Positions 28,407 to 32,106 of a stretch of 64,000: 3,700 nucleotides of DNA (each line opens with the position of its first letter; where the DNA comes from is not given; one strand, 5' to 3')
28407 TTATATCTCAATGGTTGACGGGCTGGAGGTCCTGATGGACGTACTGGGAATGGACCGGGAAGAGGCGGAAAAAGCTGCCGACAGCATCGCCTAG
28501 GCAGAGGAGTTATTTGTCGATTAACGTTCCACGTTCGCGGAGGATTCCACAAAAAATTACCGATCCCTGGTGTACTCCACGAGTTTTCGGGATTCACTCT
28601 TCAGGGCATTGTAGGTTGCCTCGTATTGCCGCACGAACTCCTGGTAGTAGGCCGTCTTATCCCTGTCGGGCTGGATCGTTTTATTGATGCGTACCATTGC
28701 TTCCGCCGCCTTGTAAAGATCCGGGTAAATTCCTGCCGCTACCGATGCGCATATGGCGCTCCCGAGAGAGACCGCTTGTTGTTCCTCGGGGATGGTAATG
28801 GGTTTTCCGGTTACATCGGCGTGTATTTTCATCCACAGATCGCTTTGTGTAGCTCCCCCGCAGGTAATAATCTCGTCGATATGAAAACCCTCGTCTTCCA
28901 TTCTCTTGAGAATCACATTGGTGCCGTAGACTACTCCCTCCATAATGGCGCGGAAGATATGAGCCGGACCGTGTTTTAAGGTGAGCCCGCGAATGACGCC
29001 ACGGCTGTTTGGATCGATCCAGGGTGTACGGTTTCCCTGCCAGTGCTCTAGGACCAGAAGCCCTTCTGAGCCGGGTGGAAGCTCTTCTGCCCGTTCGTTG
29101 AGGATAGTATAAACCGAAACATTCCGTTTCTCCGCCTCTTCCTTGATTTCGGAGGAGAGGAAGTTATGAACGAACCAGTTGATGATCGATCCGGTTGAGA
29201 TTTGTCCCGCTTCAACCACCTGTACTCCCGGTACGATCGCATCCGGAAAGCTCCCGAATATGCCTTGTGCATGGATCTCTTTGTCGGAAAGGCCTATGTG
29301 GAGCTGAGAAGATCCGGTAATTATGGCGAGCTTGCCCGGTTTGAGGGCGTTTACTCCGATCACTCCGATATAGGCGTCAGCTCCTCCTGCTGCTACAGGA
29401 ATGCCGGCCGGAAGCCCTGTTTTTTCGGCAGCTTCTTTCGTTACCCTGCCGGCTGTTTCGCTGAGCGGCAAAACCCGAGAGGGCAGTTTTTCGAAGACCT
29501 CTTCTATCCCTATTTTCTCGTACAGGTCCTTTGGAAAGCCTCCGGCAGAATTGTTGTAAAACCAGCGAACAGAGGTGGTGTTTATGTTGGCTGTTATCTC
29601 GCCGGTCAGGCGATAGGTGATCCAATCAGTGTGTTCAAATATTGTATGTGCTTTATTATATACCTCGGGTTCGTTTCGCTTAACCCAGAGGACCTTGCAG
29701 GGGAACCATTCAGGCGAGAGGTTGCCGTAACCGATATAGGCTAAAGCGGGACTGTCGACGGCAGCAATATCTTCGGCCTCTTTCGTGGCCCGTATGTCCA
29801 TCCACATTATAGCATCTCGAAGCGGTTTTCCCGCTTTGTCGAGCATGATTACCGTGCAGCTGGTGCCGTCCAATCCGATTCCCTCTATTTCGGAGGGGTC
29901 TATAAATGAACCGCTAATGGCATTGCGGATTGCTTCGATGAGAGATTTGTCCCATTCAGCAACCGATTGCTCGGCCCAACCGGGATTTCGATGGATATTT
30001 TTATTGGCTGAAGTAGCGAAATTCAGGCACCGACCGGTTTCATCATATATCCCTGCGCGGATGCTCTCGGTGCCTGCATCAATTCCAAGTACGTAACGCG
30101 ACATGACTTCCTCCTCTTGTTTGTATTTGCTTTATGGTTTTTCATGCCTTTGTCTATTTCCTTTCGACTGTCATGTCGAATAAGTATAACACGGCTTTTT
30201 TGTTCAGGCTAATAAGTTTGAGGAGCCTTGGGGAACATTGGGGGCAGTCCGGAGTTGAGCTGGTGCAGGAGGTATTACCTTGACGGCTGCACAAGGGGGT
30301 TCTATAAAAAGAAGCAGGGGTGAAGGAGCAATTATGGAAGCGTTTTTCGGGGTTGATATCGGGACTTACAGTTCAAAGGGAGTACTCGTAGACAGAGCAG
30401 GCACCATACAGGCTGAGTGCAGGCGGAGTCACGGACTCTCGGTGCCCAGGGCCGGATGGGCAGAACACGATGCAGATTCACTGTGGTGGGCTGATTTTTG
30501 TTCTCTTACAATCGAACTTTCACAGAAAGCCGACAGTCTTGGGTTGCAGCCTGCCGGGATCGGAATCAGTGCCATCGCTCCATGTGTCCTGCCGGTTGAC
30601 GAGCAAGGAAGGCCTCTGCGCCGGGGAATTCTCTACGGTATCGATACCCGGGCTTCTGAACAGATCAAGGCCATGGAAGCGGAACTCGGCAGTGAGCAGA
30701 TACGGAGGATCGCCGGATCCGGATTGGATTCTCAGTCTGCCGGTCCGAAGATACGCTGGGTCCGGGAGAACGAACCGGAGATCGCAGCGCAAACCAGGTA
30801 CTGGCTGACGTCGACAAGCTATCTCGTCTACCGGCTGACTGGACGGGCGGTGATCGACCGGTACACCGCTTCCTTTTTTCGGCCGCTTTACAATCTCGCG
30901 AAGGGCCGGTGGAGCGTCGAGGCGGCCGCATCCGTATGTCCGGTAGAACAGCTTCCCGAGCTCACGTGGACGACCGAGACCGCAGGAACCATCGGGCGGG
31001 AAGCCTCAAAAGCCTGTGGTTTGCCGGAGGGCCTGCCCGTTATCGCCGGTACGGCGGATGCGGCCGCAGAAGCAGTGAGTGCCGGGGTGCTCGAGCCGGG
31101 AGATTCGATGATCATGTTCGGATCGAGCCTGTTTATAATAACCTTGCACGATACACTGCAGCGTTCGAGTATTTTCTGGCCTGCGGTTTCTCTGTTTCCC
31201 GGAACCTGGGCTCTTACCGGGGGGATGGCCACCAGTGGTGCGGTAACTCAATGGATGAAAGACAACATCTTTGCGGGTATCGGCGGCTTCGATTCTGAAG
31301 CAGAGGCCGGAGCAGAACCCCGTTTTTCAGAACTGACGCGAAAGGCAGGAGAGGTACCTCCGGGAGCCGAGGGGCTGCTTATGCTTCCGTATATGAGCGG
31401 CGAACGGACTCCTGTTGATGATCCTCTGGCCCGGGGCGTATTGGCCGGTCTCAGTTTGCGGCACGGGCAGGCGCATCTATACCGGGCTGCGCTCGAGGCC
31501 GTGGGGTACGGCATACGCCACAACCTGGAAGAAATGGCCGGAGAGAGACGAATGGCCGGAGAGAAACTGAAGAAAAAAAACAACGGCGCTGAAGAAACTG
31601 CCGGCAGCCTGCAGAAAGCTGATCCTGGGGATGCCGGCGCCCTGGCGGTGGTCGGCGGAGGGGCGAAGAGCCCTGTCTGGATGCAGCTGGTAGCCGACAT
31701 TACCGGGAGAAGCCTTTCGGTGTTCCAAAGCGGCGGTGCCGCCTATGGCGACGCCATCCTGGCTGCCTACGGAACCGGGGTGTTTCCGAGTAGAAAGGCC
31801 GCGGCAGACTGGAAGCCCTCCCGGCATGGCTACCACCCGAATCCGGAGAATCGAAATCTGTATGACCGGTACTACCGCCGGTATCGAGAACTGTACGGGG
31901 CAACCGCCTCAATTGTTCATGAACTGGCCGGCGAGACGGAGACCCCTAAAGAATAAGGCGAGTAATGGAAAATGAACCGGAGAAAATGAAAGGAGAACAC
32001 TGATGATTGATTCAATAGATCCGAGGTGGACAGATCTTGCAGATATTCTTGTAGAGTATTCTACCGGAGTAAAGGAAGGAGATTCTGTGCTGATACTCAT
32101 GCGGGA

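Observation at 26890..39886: Catabolic island: fused class II aldolase, two divergent FGGY kinases, BtpA/SgcQ, a DeoR regulator and an Lsr/Rbs-like ABC importer around a tRNA-Ser gene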

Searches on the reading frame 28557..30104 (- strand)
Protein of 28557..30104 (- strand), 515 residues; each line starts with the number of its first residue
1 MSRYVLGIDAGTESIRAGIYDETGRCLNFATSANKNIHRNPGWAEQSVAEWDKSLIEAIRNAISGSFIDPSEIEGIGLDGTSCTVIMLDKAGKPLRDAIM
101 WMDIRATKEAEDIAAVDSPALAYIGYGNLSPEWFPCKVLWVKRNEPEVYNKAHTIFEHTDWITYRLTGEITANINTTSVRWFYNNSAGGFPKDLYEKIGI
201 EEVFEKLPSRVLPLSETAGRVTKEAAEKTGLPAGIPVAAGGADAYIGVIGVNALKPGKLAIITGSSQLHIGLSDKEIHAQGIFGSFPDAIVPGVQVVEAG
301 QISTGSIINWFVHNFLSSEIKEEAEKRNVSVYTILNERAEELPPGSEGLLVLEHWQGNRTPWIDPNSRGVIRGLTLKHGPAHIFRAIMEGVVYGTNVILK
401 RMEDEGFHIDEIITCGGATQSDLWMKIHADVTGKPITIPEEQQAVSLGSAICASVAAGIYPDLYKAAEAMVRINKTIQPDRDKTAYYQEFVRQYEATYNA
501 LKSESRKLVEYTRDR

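Call 4: search_protein_families(library=pfam, proteins=[window:28557-30104:-])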
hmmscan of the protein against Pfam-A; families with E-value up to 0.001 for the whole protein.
window:28557-30104:- (515 aa): 2 families
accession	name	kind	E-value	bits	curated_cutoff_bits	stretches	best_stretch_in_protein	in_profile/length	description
PF00370.27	FGGY_N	-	1.4e-47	162.9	28.8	1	4-250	1-245/245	FGGY family of carbohydrate kinases, N-terminal domain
PF02782.22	FGGY_C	-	7e-43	147.2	27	1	259-457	1-198/198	FGGY family of carbohydrate kinases, C-terminal domain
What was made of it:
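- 28557..30104 (-): FGGY1: ribulokinase-like / pentulose-kinase-like FGGY kinase (515 aa). Pfam FGGY_N and FGGY_C (call 4).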

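Call 6: search_protein_families(library=ncbifam, proteins=[window:28557-30104:-], max_evalue=0.00001)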
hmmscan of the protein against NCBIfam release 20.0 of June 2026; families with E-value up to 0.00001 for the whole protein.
window:28557-30104:- (515 aa): 11 families
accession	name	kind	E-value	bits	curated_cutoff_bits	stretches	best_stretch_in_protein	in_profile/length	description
NF003154.0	PRK04123.1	equivalog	1.4e-111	373.9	428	1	2-507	3-543/554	ribulokinase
TIGR01315.1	5C_CHO_kinase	subfamily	1.5e-95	320.9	408.7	1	5-499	2-532/541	FGGY family pentulose kinase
TIGR01234.1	L-ribulokinase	equivalog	4.7e-92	309.5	583.25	1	4-498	2-527/536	ribulokinase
TIGR01312.1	XylB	equivalog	2.7e-87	293.3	380.25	1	6-498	1-480/481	xylulokinase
NF008187.0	PRK10939.1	equivalog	3.7e-70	237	528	1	2-500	3-502/521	autoinducer-2 kinase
TIGR01314.1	gntK_FGGY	equivalog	4.4e-60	203.6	648.55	1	4-513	1-505/505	gluconokinase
TIGR01311.1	glycerol_kin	equivalog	8.1e-45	153.1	590.35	1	4-490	2-483/496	glycerol kinase GlpK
NF011601.0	PRK15027.1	equivalog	7.7e-42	143.3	912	1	6-502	3-480/484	xylulokinase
NF000756.0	PRK00047.1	subfamily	1.7e-40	138.7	498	1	2-491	4-485/502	glycerol kinase GlpK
TIGR02628.1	fuculo_kin_coli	equivalog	4.2e-31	108.4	470.9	1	5-479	3-464/465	L-fuculokinase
TIGR02627.1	rhamnulo_kin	equivalog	1e-07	31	527.95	0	46-202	40-198/454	rhamnulokinase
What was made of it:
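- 28557..30104 (-): NCBIfam ribulokinase NF003154 scores 373.9 against a cut-off of 428, and the pentulose kinase model TIGR01315 scores 320.9 against 408.7 (call 6).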

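Call 20: search_solved_structures(query=window:28557-30104:-, max_evalue=1e-30)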
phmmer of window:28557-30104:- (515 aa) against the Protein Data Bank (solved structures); distinct sequences matched with E-value up to 1e-30: 10.
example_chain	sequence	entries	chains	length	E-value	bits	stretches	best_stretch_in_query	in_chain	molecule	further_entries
3qdk_A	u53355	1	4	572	8e-78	265.5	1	2-498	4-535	Ribulokinase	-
3gg4_A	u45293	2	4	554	2.2e-72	247.6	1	2-498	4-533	glycerol kinase | xylulose kinase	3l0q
5ya0_A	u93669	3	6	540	3.3e-50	174.4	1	3-499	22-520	Autoinducer-2 kinase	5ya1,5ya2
3ifr_A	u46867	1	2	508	2.4e-49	171.6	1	2-501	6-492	Carbohydrate kinase, FGGY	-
5vm1_A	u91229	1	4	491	9e-42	146.6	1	5-502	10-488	Xylulokinase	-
2zf5_O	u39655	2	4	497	2e-37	132.2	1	1-485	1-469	Glycerol kinase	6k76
2itm_A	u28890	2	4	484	2e-37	132.2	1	6-498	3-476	Xylulose kinase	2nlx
6k78_B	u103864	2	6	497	2.6e-37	131.9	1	1-485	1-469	Glycerol kinase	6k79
6k78_A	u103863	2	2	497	3.5e-37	131.4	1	1-485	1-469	Glycerol kinase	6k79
2dpn_A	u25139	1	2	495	9.7e-33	116.8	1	4-461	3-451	Glycerol kinase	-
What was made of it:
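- FGGY1 is related to LsrK (3e-50 to 5YA0, call 20).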

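Call 77: search_solved_structures(query=window:28557-30104:-, max_evalue=1e-60, show_alignments=2)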
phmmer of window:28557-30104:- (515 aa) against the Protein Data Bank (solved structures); distinct sequences matched with E-value up to 1e-60: 2.
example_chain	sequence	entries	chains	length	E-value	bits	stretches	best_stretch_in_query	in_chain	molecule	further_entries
3qdk_A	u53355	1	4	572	8e-78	265.5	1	2-498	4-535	Ribulokinase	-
3gg4_A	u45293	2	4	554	2.2e-72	247.6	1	2-498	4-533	glycerol kinase | xylulose kinase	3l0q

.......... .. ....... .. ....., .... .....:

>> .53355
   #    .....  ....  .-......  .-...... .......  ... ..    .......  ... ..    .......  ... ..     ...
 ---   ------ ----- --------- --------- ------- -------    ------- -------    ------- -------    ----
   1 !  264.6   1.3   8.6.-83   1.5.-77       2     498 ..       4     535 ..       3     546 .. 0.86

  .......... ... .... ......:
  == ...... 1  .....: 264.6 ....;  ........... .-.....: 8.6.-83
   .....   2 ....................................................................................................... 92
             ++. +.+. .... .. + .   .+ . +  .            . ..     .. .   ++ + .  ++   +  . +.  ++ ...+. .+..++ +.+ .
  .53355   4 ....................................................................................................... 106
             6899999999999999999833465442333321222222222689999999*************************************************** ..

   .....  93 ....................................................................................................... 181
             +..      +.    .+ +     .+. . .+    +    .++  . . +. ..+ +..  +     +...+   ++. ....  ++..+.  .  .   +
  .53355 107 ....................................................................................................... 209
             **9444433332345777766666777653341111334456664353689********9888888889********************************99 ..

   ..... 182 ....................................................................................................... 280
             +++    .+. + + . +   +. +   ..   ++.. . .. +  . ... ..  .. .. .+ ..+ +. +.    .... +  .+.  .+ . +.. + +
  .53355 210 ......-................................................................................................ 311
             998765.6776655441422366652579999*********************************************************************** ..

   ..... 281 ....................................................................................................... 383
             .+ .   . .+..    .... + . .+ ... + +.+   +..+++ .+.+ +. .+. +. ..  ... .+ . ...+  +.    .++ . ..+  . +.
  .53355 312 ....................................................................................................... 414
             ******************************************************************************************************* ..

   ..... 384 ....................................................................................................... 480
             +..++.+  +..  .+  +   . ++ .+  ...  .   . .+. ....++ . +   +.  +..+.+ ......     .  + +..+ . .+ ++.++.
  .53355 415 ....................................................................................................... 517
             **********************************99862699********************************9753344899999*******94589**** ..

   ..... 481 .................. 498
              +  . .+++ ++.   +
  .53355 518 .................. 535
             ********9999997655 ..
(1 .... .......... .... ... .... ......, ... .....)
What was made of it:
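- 28557..30104 (-): Best PDB match is AraB 3QDK at 8e-78 (calls 20 and 77).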

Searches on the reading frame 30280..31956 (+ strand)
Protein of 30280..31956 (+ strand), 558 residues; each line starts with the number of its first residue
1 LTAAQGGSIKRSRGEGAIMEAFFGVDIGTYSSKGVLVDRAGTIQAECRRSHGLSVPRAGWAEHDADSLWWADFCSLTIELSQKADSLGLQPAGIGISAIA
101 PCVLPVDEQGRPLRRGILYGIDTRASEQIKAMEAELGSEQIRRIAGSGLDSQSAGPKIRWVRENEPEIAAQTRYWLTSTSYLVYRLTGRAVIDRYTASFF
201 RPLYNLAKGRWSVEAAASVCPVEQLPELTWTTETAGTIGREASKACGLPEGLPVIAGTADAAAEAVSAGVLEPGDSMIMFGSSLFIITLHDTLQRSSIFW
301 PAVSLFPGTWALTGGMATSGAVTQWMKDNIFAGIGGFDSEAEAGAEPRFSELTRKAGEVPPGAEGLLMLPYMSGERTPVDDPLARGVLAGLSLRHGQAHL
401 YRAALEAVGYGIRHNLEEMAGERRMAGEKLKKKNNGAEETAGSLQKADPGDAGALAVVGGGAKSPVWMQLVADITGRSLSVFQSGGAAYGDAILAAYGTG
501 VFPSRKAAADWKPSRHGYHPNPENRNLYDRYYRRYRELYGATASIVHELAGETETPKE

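Call 4: search_protein_families(library=pfam, proteins=[window:30280-31956:+])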
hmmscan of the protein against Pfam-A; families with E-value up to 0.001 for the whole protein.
window:30280-31956:+ (558 aa): 2 families
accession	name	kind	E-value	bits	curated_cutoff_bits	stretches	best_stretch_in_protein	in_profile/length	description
PF00370.27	FGGY_N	-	7.3e-44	150.6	28.8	1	23-265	3-243/245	FGGY family of carbohydrate kinases, N-terminal domain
PF02782.22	FGGY_C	-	2.7e-32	112.6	27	1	280-498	5-197/198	FGGY family of carbohydrate kinases, C-terminal domain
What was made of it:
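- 30334..31956 (+): FGGY2: XylB-like FGGY kinase (540 aa from ATG 30334; the ORF opens at TTG 30280). Pfam (call 4).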

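Call 6: search_protein_families(library=ncbifam, proteins=[window:30280-31956:+], max_evalue=0.00001)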
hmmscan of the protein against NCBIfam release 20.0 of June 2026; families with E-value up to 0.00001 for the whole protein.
window:30280-31956:+ (558 aa): 12 families
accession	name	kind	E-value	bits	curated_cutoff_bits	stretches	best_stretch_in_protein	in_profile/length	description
TIGR01312.1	XylB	equivalog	2e-81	274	380.25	2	24-421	2-385/481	xylulokinase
TIGR01314.1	gntK_FGGY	equivalog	6.1e-52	176.8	648.55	1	23-412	3-387/505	gluconokinase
NF011601.0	PRK15027.1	equivalog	4.1e-45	154.1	912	1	22-415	2-376/484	xylulokinase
NF003154.0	PRK04123.1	equivalog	1.6e-42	145.9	428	1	124-541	130-536/554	ribulokinase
TIGR01311.1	glycerol_kin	equivalog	3.6e-42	144.3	590.35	1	24-526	5-478/496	glycerol kinase GlpK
TIGR01234.1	L-ribulokinase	equivalog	3.9e-35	121.6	583.25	2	125-417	130-427/536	ribulokinase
NF000756.0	PRK00047.1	subfamily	1.2e-34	119.5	498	1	24-431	9-408/502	glycerol kinase GlpK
NF008187.0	PRK10939.1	equivalog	5.6e-32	111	528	1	19-547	3-508/521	autoinducer-2 kinase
TIGR02628.1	fuculo_kin_coli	equivalog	1.6e-24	86.7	470.9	2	26-418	7-385/465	L-fuculokinase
TIGR01315.1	5C_CHO_kinase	subfamily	9.7e-24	84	408.7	1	22-420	2-438/541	FGGY family pentulose kinase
TIGR02627.1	rhamnulo_kin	equivalog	1.9e-11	43.2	527.95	1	81-272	58-242/454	rhamnulokinase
NF007925.0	PRK10640.1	equivalog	1.3e-10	40.3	639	1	77-275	59-251/489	rhamnulokinase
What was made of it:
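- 30334..31956 (+): NCBIfam XylB scores 274 against a cut-off of 380 (call 6).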

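Call 21: search_solved_structures(query=window:30280-31956:+, max_evalue=1e-30)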
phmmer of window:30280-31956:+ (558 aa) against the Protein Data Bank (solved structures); distinct sequences matched with E-value up to 1e-30: 6.
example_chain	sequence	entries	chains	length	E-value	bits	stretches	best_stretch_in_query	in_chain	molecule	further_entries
3ifr_A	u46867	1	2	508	3.4e-65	223.8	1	22-417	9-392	Carbohydrate kinase, FGGY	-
2itm_A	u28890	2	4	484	3.9e-40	141.1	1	22-416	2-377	Xylulose kinase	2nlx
5vm1_A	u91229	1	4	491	6.1e-36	127.3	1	22-418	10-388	Xylulokinase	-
6k78_B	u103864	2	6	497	2.2e-31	112.2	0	23-419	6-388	Glycerol kinase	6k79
2zf5_O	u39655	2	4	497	2.4e-31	112.1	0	23-419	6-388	Glycerol kinase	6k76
6k78_A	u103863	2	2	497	3e-31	111.7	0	23-419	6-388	Glycerol kinase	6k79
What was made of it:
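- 30334..31956 (+): Best PDB match is 3IFR, of unknown specificity (call 21).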
